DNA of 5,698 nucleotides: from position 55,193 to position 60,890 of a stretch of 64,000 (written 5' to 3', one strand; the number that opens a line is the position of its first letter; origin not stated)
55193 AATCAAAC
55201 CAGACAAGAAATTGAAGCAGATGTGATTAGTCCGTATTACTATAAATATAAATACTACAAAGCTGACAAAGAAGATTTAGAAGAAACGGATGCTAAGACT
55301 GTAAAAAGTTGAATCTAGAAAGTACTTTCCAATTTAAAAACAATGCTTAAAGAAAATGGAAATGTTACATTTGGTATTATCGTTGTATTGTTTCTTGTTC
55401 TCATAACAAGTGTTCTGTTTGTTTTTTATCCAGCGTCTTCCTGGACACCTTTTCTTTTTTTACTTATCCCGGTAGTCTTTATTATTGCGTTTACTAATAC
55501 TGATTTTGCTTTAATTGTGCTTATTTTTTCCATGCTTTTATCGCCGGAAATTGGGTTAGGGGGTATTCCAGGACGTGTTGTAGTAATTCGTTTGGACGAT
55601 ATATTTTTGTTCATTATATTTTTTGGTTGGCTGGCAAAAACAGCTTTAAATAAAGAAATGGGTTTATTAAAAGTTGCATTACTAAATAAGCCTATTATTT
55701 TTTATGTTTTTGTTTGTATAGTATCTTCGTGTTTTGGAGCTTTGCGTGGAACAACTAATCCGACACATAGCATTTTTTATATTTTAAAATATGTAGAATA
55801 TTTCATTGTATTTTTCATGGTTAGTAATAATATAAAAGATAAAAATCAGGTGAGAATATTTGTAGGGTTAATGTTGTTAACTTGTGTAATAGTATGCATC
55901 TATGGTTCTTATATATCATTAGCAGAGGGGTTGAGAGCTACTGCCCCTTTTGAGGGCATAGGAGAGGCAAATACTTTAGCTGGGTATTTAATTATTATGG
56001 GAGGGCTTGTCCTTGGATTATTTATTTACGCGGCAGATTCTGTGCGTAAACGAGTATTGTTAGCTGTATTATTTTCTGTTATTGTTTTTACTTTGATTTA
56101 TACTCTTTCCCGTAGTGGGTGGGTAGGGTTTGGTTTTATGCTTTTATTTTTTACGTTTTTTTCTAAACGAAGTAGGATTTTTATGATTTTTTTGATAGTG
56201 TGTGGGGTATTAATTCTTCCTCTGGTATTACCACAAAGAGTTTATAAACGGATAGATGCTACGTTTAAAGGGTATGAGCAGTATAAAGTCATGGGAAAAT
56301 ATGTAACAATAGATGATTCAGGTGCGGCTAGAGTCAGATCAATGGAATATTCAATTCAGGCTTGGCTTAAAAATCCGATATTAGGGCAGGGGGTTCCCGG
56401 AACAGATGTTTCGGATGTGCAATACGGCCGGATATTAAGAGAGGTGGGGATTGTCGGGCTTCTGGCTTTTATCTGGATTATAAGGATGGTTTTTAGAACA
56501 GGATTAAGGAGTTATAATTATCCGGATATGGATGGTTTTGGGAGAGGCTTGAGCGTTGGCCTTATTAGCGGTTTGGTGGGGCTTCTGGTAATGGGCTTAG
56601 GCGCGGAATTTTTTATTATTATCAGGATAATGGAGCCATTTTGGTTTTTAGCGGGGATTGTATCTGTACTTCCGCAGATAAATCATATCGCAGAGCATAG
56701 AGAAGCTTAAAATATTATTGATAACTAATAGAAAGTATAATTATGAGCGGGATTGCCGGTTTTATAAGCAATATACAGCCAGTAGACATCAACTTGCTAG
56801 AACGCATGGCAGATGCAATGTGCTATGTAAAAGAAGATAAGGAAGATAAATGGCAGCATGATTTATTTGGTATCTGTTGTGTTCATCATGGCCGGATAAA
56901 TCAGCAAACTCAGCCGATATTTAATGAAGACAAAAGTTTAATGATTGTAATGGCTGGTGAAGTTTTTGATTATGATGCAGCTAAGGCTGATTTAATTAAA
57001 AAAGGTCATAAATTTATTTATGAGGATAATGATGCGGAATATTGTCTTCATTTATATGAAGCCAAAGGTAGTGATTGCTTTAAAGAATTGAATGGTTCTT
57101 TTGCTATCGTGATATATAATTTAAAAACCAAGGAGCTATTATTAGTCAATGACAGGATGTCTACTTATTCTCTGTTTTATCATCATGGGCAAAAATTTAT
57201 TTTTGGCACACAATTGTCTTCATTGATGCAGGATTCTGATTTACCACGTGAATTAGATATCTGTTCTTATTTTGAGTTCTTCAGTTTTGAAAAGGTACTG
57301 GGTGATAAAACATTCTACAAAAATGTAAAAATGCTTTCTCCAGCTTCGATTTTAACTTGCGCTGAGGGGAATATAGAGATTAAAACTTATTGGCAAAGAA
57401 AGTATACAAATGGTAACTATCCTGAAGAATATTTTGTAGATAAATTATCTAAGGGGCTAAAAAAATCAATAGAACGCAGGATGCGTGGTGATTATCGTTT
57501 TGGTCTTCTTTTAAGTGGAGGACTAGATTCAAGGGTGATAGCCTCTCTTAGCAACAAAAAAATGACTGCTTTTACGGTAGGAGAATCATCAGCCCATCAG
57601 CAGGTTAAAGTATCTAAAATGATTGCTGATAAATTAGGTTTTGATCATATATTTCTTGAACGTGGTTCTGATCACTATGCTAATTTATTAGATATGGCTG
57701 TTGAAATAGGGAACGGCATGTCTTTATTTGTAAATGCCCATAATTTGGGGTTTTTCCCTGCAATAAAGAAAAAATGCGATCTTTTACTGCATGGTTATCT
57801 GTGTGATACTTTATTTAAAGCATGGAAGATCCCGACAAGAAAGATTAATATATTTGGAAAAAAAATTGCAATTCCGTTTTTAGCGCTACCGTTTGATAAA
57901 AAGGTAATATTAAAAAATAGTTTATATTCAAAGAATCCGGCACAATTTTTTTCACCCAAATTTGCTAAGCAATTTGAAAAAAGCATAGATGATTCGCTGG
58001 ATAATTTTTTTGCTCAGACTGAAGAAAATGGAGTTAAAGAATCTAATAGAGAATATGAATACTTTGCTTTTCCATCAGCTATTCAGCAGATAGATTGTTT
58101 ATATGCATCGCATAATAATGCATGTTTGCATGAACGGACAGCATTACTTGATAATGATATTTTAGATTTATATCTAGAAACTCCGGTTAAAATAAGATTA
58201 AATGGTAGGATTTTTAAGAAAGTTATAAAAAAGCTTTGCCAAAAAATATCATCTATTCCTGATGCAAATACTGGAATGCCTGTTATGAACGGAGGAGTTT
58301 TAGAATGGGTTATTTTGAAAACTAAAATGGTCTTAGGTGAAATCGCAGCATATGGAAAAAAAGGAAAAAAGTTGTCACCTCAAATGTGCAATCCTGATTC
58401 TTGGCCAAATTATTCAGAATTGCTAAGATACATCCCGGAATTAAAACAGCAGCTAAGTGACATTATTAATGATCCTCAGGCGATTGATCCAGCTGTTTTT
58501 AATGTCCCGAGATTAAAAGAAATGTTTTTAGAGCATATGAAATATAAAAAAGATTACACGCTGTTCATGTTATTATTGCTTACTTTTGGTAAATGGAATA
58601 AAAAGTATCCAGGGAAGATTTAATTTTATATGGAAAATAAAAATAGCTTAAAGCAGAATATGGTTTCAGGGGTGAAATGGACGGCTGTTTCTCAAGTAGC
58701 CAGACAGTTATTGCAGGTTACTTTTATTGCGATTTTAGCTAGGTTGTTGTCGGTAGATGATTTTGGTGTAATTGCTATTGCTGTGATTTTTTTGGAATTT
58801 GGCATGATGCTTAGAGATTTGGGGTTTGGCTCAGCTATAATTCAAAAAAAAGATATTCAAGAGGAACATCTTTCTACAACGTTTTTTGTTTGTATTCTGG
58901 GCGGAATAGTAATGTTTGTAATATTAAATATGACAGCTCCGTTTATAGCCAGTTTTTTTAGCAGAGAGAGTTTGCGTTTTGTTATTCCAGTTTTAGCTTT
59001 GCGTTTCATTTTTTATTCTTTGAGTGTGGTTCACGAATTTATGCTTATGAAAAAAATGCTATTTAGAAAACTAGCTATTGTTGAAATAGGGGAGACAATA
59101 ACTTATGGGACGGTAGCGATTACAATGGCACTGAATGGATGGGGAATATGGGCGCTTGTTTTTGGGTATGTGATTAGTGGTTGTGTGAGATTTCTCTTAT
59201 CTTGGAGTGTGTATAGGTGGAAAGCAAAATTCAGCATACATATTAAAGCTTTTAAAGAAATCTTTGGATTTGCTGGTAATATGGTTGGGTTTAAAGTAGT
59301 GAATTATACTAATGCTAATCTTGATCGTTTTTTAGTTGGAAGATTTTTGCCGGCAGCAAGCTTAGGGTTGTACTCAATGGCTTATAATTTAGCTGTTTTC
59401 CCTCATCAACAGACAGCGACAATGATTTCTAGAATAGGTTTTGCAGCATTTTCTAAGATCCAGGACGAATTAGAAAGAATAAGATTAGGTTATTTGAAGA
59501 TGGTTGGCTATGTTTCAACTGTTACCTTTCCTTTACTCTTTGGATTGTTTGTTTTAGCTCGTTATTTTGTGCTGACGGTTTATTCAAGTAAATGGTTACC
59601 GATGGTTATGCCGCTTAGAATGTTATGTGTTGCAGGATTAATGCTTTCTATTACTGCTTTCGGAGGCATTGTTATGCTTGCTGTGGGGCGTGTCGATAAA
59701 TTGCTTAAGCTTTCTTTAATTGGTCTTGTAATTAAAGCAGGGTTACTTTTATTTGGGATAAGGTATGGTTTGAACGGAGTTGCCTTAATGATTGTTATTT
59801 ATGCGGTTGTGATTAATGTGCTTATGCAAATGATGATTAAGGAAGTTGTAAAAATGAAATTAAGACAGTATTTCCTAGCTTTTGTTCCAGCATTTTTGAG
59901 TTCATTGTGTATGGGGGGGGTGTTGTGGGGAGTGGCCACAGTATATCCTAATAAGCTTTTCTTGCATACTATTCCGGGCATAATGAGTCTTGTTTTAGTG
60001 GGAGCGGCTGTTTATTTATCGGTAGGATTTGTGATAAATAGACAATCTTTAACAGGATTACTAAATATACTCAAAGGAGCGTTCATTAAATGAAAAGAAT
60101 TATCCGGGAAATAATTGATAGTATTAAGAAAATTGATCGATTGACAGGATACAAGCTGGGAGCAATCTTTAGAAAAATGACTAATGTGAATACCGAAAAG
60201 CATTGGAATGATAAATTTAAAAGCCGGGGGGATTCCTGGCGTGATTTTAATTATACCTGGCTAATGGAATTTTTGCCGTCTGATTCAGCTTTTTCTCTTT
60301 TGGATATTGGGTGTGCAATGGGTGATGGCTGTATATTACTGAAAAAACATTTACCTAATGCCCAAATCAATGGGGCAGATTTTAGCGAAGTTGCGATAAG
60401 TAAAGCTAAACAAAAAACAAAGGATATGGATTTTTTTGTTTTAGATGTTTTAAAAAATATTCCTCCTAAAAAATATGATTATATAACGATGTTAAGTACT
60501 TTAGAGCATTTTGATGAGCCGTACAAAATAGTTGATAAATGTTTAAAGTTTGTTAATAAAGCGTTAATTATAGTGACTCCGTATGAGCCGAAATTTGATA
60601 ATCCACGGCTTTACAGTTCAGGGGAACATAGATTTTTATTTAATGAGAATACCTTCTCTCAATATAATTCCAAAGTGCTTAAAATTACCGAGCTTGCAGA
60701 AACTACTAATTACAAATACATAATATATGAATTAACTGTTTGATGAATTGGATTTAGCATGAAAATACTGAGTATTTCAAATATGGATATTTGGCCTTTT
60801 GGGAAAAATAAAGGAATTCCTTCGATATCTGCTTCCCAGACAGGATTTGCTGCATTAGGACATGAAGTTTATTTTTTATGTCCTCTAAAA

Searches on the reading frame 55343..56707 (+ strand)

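Call 54: search_protein_families(library=pfam, proteins=[window:55343-56707:+], max_evalue=0.00001)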
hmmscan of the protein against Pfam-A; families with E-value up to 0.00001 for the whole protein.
window:55343-56707:+ (455 aa): 1 family
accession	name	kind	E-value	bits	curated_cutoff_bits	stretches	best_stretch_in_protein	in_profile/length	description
PF04932.20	Wzy_C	-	2.3e-09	37.7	31.7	1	244-352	3-105/149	O-Antigen ligase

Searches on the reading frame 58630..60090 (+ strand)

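Call 54: search_protein_families(library=pfam, proteins=[window:58630-60090:+], max_evalue=0.00001)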
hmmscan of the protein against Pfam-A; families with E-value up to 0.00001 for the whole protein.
window:58630-60090:+ (487 aa): 2 families
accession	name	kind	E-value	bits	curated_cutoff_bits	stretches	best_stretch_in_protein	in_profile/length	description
PF13440.11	Polysacc_synt_3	-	3.9e-82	276.2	23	1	35-326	1-292/293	Polysaccharide biosynthesis protein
PF01943.22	Polysacc_synt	-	2.7e-36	125.8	28.2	1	13-278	3-274/274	Polysaccharide biosynthesis protein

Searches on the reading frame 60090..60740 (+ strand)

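Call 54: search_protein_families(library=pfam, proteins=[window:60090-60740:+], max_evalue=0.00001)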
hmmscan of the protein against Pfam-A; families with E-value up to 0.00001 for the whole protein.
window:60090-60740:+ (217 aa): 6 families
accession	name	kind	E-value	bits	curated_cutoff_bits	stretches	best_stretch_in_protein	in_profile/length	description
PF08242.18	Methyltransf_12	-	1.3e-11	45.5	30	1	71-154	1-91/98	Methyltransferase domain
PF13847.12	Methyltransf_31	-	6.1e-11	42.6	27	1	65-162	2-108/145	Methyltransferase domain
PF13489.12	Methyltransf_23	-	2.4e-10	40.8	27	1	58-177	13-131/164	Methyltransferase domain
PF13649.12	Methyltransf_25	-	2.9e-10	41.1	27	1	71-153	2-91/97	Methyltransferase domain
PF08241.18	Methyltransf_11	-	5.6e-09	37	21.2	1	71-154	1-86/95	Methyltransferase domain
PF05175.20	MTS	-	2.9e-06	27.5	23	1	56-133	21-103/170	Methyltransferase small domain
